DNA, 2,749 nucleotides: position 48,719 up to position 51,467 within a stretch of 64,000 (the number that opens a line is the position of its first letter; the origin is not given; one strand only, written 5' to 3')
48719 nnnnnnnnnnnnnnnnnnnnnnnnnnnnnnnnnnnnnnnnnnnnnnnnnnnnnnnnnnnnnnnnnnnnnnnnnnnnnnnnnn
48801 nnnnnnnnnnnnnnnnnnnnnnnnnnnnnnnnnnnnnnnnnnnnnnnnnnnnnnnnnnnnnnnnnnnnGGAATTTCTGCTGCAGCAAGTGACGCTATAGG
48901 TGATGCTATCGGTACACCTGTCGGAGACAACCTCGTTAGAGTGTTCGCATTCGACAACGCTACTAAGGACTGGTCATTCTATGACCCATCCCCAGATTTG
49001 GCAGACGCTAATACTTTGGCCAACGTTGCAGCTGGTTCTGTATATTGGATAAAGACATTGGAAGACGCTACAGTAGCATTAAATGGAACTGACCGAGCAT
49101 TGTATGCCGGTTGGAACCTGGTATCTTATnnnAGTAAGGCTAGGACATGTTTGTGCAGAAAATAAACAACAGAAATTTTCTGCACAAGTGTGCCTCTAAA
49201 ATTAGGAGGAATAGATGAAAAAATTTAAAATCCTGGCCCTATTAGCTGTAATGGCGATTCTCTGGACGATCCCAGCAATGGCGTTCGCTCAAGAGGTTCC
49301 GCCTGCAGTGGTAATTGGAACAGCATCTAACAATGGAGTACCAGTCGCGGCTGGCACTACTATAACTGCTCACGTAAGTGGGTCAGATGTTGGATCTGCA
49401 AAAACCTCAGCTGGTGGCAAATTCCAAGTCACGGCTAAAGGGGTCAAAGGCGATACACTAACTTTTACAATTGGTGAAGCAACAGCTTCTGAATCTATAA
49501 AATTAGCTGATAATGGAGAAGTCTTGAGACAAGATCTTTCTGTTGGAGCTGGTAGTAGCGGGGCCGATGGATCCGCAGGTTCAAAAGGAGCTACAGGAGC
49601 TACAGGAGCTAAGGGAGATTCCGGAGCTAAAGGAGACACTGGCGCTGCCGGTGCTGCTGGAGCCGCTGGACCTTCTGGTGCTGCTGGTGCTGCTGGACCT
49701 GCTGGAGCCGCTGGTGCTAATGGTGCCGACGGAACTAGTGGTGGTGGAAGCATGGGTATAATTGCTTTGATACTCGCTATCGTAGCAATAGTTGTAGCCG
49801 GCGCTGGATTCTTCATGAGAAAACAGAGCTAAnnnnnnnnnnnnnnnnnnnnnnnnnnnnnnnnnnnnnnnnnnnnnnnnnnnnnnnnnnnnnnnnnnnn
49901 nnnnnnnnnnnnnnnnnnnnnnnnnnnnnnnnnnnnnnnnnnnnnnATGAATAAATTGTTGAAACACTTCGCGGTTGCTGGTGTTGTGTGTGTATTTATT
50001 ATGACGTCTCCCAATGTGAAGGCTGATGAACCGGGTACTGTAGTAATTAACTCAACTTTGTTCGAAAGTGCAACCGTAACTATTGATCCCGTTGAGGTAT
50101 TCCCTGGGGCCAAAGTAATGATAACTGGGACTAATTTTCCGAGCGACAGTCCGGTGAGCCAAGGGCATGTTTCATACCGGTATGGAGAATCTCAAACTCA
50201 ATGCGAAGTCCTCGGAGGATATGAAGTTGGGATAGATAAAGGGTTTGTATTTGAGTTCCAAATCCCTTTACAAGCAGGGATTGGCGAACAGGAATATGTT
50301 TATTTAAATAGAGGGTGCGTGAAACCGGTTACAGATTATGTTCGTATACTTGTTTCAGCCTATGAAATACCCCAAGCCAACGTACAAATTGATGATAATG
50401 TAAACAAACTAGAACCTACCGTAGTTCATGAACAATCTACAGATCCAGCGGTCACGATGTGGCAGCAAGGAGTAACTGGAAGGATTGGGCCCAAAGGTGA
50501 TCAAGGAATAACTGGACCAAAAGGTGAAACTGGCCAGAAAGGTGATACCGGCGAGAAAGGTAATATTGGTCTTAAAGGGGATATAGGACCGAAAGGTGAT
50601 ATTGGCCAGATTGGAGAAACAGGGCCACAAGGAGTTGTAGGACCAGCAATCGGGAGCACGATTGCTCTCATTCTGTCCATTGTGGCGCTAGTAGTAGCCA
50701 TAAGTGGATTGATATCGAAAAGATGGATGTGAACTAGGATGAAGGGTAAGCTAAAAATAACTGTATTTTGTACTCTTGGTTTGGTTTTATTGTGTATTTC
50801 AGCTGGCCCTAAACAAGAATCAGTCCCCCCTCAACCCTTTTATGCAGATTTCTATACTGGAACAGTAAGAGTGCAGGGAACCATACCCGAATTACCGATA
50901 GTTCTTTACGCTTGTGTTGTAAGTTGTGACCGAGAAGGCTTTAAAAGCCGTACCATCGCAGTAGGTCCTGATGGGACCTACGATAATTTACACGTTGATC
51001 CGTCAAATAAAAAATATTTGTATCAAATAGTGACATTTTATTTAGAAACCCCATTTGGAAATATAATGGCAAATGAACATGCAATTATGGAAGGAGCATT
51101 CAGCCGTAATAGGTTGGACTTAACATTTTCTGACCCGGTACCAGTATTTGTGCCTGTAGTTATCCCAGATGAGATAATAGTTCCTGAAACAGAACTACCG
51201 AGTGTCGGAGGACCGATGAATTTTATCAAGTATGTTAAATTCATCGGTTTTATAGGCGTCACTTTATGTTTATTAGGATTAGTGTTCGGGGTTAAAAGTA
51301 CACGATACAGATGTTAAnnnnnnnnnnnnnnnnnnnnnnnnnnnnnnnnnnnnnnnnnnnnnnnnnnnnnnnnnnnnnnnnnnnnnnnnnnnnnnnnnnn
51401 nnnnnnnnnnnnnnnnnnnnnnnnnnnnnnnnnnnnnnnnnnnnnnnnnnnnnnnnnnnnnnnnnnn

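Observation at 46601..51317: Uncharacterised four-gene envelope-protein locus sharing Ig-like, collagen-like and C-terminal-anchor modules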

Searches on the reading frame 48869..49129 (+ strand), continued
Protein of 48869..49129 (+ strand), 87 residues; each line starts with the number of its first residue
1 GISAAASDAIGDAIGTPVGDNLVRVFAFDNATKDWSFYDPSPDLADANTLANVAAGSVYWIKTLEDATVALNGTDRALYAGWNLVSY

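Call 87: find_encoding_contigs(protein=P0214, flank=6000, max_places=2)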
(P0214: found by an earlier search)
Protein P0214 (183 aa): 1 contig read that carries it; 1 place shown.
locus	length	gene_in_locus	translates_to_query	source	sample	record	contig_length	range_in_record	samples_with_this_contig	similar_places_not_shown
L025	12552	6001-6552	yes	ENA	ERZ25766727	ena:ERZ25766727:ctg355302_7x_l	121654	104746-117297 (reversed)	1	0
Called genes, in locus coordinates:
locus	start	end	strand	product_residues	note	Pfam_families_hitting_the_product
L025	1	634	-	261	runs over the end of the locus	PF00106:adh_short, PF13561:adh_short_C2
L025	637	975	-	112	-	-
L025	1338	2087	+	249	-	PF00106:adh_short, PF08659:KR, PF13561:adh_short_C2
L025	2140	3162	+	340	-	PF00296:Bac_luciferase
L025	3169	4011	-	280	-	PF00561:Abhydrolase_1, PF12146:Hydrolase_4, PF12697:Abhydrolase_6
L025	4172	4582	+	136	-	PF13669:Glyoxalase_4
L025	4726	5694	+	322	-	PF00248:Aldo_ket_red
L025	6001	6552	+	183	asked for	-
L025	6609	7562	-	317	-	PF00296:Bac_luciferase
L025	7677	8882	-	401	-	PF00465:Fe-ADH, PF13685:Fe-ADH_2, PF25137:ADH_Fe_C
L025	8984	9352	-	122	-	-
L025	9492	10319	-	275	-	PF02417:Chromate_transp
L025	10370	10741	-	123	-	PF02417:Chromate_transp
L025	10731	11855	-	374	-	PF00494:SQS_PSY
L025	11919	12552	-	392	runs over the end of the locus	PF22025:ThiI_fer, PF02926:THUMP, PF22023:Pus10_THUMP_arc (faint), PF02568:ThiI, PF06508:QueC (weak)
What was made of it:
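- CTD proteins occur without a nearby stalk gene (call 87).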

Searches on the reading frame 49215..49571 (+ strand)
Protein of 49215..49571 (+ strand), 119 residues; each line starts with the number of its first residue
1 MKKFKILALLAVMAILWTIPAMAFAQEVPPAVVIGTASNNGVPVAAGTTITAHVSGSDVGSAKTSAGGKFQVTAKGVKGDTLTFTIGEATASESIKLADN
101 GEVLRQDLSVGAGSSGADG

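Call 18: find_homologous_proteins(query=window:49215-49571:+, max_evalue=0.01)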
Query seq(119 aa) (119 aa): 29 proteins with E <= 0.01 among 108 candidates.
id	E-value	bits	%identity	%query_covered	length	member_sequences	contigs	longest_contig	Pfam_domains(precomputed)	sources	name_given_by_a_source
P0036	3.3e-65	235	100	100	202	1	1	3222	PF01391.24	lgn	-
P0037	3.4e-65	235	100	100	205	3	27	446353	PF01391.24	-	-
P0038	2.0e-64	232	99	100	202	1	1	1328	PF01391.24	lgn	-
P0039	3.4e-63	228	99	100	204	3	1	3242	PF01391.24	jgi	-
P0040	4.1e-60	218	93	100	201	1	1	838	PF01391.24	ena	-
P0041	5.4e-60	218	95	98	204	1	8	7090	PF01391.24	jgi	jgi:hypothetical protein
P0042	5.7e-60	218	95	98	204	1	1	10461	PF01391.24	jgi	jgi:hypothetical protein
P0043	8.8e-60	217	94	98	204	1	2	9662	PF01391.24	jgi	jgi:hypothetical protein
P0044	1.0e-59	217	95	98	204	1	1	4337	PF01391.24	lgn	-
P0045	1.1e-59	217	94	98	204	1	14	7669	PF01391.24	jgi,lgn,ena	jgi:hypothetical protein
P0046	1.4e-59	217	96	98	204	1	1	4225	PF01391.24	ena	-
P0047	1.8e-59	216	95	98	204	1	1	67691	PF01391.24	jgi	-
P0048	7.4e-59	214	93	98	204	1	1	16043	PF01391.24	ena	-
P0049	2.8e-54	200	90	98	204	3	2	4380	PF01391.24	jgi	-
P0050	6.6e-52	192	83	91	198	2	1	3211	PF01391.24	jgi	jgi:hypothetical protein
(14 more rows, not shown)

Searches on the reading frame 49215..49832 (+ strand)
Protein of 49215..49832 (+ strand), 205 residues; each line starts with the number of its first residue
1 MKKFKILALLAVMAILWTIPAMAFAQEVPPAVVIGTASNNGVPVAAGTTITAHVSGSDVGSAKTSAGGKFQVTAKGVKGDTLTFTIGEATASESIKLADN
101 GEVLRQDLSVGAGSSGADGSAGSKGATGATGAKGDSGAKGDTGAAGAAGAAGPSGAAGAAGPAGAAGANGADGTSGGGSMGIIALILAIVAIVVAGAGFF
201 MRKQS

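Call 3: search_protein_families(library=pfam, proteins=[window:49215-49832:+], max_evalue=1)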
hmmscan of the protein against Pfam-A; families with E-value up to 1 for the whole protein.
window:49215-49832:+ (205 aa): 1 family
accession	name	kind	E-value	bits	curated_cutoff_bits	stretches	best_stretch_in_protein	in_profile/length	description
PF01391.23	Collagen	-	1e-07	32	27.2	1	113-171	1-59/60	Collagen triple helix repeat (20 copies)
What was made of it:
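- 49215..49832 (+): G2: stalk/anchor protein (205 aa). Layout: signal aa 1-25 (AFA|Q), beta head 26-112, 22 Gly-X-Y triplets 113-178, TM 180-201, RKQS tail. Pfam Collagen 32 bits (call 3).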

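Call 4: search_protein_families(library=ncbifam, proteins=[window:49215-49832:+], max_evalue=1)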
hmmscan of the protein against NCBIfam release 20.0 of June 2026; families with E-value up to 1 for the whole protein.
window:49215-49832:+ (205 aa): 4 families
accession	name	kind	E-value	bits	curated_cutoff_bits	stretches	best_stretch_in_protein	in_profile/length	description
NF038330.1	adhesin_SclA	exception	2.3e-09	37.4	400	1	63-176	149-255/405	LPXTG-anchored collagen-like adhesin Scl1/SclA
NF038329.2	gly_rich_SclB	equivalog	2.9e-08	33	325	1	99-176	151-228/442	LPXTG-anchored collagen-like adhesin Scl2/SclB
NF046116.1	adhesin_Lcl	equivalog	9e-06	24.5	500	1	97-176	146-228/431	collagen-like adhesin Lcl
NF004160.0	PRK05627.1-3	equivalog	0.12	11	295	1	39-92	161-214/325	bifunctional riboflavin kinase/FAD synthetase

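Call 76: search_protein_families(library=phrogs, proteins=[window:49215-49832:+], max_evalue=0.01)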
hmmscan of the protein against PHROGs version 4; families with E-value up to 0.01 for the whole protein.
window:49215-49832:+ (205 aa): 23 families
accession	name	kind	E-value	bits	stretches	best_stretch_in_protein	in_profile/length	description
phrog_8745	-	tail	1.4e-10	40.1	1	71-176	1353-1458/1803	tail fiber protein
phrog_6320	-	tail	9.7e-10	38.8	1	113-177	146-210/745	tail fiber protein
phrog_366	-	tail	1.1e-09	39.3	1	55-176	249-372/474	tail fiber protein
phrog_5073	-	tail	4.4e-08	33.6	1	113-176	267-330/519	tail fiber protein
phrog_3904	-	tail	1.1e-07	31.6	1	38-182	148-291/1086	tail fiber protein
phrog_32123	-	unknown function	7.7e-07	28.8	1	110-192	242-324/532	-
phrog_819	-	tail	1.3e-06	27.9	1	112-176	513-577/1024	tail protein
phrog_17587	-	tail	2.2e-06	27.4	1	92-176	330-414/641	tail fiber protein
phrog_38766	-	head and packaging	1.3e-05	24.9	1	112-188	99-179/478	virion structural protein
phrog_29268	-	unknown function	1.3e-05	24.6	1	112-184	441-514/653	-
phrog_33406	-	tail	3.9e-05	23.2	1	112-176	193-257/651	tail fiber protein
phrog_36982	-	unknown function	4.6e-05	22.5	1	31-176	503-643/944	-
phrog_18350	-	tail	5.1e-05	24.1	1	11-176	26-175/253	tail fiber protein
phrog_34916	-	tail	6.7e-05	24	1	121-175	32-86/124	tail fiber protein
phrog_1658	-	unknown function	0.00013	22.8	1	102-180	32-110/239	-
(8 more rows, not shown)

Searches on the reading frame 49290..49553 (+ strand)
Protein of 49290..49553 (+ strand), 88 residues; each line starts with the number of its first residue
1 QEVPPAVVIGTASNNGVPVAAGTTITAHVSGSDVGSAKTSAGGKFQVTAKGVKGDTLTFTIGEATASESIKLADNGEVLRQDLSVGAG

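Call 97: search_solved_structures(query=window:49290-49553:+, max_evalue=10)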
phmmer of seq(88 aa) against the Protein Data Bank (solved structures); distinct sequences matched with E-value up to 10: 2.
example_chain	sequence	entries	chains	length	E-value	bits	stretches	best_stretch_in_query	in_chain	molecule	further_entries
3k6f_A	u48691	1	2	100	0.37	14.4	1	38-73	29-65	T-cadherin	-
3k5r_A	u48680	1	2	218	0.86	13.3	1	39-72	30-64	Cadherin 13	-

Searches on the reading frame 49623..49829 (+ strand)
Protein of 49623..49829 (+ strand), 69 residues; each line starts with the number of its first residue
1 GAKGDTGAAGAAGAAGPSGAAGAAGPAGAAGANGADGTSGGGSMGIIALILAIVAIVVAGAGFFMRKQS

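Call 103: find_related_loci(query=A6, collection=metagenome_contigs, flank=5000)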
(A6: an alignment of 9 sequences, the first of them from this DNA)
Query A6 (69 aa) in metagenome_contigs; peptide patterns used: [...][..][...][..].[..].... (x = any residue, [..] = any of these).
157 stretches matched a pattern; 25 encode a relative of the query (tblastn E <= 1e-3); 25 distinct loci.
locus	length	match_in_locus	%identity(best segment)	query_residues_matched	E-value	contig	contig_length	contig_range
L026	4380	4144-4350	100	1-69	8e-36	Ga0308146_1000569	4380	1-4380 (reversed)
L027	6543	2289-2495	100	1-69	8e-36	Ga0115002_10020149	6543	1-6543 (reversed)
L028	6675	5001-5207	100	1-69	8e-36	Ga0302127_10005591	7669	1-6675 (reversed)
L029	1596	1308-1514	100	1-69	5e-36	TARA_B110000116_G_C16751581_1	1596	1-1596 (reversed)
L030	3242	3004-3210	99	1-69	3e-35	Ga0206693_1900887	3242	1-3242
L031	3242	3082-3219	63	24-69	2e-9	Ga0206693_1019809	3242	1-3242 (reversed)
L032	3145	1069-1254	50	16-68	1e-6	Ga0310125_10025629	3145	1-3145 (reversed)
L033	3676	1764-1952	49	7-69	2e-6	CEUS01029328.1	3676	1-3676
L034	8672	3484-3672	49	7-69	2e-6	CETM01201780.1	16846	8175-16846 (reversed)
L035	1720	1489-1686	42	18-68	2e-6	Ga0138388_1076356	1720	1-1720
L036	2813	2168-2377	53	1-69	2e-6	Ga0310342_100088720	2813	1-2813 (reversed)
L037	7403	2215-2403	49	7-69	2e-6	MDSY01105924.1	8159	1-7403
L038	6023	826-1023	42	18-68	3e-6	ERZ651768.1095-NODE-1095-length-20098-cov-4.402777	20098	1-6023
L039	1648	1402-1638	41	5-68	8e-6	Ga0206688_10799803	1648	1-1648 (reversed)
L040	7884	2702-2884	54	9-69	1e-5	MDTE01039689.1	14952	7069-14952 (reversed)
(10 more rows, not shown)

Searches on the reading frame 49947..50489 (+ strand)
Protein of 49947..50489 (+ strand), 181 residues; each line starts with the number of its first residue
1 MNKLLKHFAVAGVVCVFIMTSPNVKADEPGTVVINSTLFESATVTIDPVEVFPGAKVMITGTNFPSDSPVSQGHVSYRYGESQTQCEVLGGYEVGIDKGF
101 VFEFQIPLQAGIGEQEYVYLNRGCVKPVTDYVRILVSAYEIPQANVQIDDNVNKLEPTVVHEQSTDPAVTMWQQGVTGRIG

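Call 67: find_homologous_proteins(query=window:49947-50489:+, max_evalue=0.01)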
Query seq(181 aa) (181 aa): 2 proteins with E <= 0.01 among 24 candidates.
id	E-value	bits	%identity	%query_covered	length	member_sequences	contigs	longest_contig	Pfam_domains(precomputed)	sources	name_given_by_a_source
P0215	9.4e-116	402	100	100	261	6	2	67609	PF01391.24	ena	-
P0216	1.0e-89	317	76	100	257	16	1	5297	PF01391.24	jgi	jgi:hypothetical protein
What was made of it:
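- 49947..50732 (+): G3: lineage-specific second stalk protein (261 aa). Layout: signal, Ig-like head of about 150 aa, 20 Gly-X-Y triplets rich in KGD/KGE, TM, SKRWM tail. Only two protein clusters exist in 5.8 billion sequences (100% and 76% identity; call 67).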

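Call 68: find_encoding_contigs(protein=P0216, flank=6000, max_places=3)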
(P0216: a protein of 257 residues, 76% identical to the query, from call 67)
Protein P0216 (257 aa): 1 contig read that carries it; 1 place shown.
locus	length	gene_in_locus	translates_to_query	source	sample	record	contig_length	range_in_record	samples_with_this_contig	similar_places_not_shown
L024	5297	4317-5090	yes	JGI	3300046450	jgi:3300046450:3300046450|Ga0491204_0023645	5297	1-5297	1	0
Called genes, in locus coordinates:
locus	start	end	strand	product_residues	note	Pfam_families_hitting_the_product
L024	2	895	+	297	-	?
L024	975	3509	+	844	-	-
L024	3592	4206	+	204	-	PF01391:Collagen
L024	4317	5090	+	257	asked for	PF01391:Collagen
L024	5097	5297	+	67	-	?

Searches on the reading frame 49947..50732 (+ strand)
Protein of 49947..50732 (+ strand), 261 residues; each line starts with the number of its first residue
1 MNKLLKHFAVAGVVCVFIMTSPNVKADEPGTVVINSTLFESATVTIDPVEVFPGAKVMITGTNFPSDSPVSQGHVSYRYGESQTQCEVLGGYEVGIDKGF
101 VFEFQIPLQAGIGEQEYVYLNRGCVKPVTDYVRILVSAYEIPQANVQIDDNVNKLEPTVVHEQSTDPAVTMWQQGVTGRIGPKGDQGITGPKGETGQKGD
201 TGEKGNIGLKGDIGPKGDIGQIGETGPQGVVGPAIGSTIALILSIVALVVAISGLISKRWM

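Call 3: search_protein_families(library=pfam, proteins=[window:49947-50732:+], max_evalue=1)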
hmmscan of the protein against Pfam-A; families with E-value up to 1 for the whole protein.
window:49947-50732:+ (261 aa): 2 families
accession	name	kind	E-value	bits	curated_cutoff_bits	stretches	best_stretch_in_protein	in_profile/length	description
PF01391.23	Collagen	-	1.2e-09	38.2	27.2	1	175-233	1-59/60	Collagen triple helix repeat (20 copies)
PF09343.15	DUF2460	-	0.23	11.3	30.4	1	93-157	96-157/205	Conserved hypothetical protein 2217 (DUF2460)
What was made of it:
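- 49947..50732 (+): Pfam Collagen 38 bits (call 3).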

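Call 4: search_protein_families(library=ncbifam, proteins=[window:49947-50732:+], max_evalue=1)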
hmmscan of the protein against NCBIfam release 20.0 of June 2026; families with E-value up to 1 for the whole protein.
window:49947-50732:+ (261 aa): 3 families
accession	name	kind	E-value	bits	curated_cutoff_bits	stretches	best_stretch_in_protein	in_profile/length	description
NF046116.1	adhesin_Lcl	equivalog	2.4e-14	52.8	500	1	139-233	24-121/431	collagen-like adhesin Lcl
NF038329.2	gly_rich_SclB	equivalog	3.4e-12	46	325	1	169-233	114-178/442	LPXTG-anchored collagen-like adhesin Scl2/SclB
NF038330.1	adhesin_SclA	exception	2e-09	37.6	400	1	173-232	133-192/405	LPXTG-anchored collagen-like adhesin Scl1/SclA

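Call 76: search_protein_families(library=phrogs, proteins=[window:49947-50732:+], max_evalue=0.01)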
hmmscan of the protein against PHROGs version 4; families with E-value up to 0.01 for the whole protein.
window:49947-50732:+ (261 aa): 37 families (the best 25 are shown)
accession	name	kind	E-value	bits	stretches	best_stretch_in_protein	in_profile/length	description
phrog_366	-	tail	7.3e-14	53.1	1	167-233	313-385/474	tail fiber protein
phrog_5073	-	tail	1.3e-13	51.8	1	173-234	265-326/519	tail fiber protein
phrog_819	-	tail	5.7e-11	42.3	1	173-233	515-578/1024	tail protein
phrog_6320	-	tail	2.8e-10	40.6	1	174-233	127-201/745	tail fiber protein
phrog_1658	-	unknown function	3.8e-10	40.9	1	174-237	42-105/239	-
phrog_8745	-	tail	4e-10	38.7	1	173-234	1405-1466/1803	tail fiber protein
phrog_30509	-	tail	4.8e-10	40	1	151-254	33-135/254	collagen like minor tail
phrog_13892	-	tail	5.1e-10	40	1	176-234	34-89/676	minor tail protein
phrog_38806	-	unknown function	5.7e-10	40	1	174-234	60-120/285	-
phrog_10972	-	tail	7.2e-10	39.8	1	152-232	136-217/343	tail fiber protein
phrog_32123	-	unknown function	3.4e-09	36.5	1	171-248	244-320/532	-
phrog_3420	-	unknown function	7.4e-09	34.7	1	175-238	42-105/929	-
phrog_3904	-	tail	1.2e-08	34.8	1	171-235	229-294/1086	tail fiber protein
phrog_29268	-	unknown function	1.8e-08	34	1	139-239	377-478/653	-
phrog_34255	-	unknown function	3.5e-08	32.7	1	175-234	378-439/1044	-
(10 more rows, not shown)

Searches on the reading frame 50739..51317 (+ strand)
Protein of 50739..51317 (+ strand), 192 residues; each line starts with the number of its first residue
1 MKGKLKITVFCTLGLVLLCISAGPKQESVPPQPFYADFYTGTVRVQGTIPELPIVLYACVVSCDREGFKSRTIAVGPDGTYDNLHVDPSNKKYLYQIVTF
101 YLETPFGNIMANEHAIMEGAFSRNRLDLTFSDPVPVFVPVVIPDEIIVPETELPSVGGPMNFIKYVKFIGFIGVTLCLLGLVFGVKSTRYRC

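Call 3: search_protein_families(library=pfam, proteins=[window:50739-51317:+], max_evalue=1)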
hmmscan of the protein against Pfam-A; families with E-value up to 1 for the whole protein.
window:50739-51317:+ (192 aa): 1 family
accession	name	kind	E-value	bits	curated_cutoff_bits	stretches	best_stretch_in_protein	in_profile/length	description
PF15105.11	TMEM61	-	0.14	12.3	30.1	1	147-189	38-81/189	TMEM61 protein family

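Call 4: search_protein_families(library=ncbifam, proteins=[window:50739-51317:+], max_evalue=1)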
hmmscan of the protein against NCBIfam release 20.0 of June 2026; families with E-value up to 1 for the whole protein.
window:50739-51317:+ (192 aa): 0 families

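Call 76: search_protein_families(library=phrogs, proteins=[window:50739-51317:+], max_evalue=0.01)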
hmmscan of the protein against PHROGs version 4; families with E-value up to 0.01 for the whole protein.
window:50739-51317:+ (192 aa): 0 families

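Call 96: search_solved_structures(query=window:50739-51314:+, max_evalue=10)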
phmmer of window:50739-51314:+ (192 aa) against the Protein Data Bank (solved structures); distinct sequences matched with E-value up to 10: 1.
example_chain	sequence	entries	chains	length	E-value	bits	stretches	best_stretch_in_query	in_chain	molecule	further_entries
1a9w_E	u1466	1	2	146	1.3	11.7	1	81-110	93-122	HEMOGLOBIN (BETA CHAIN)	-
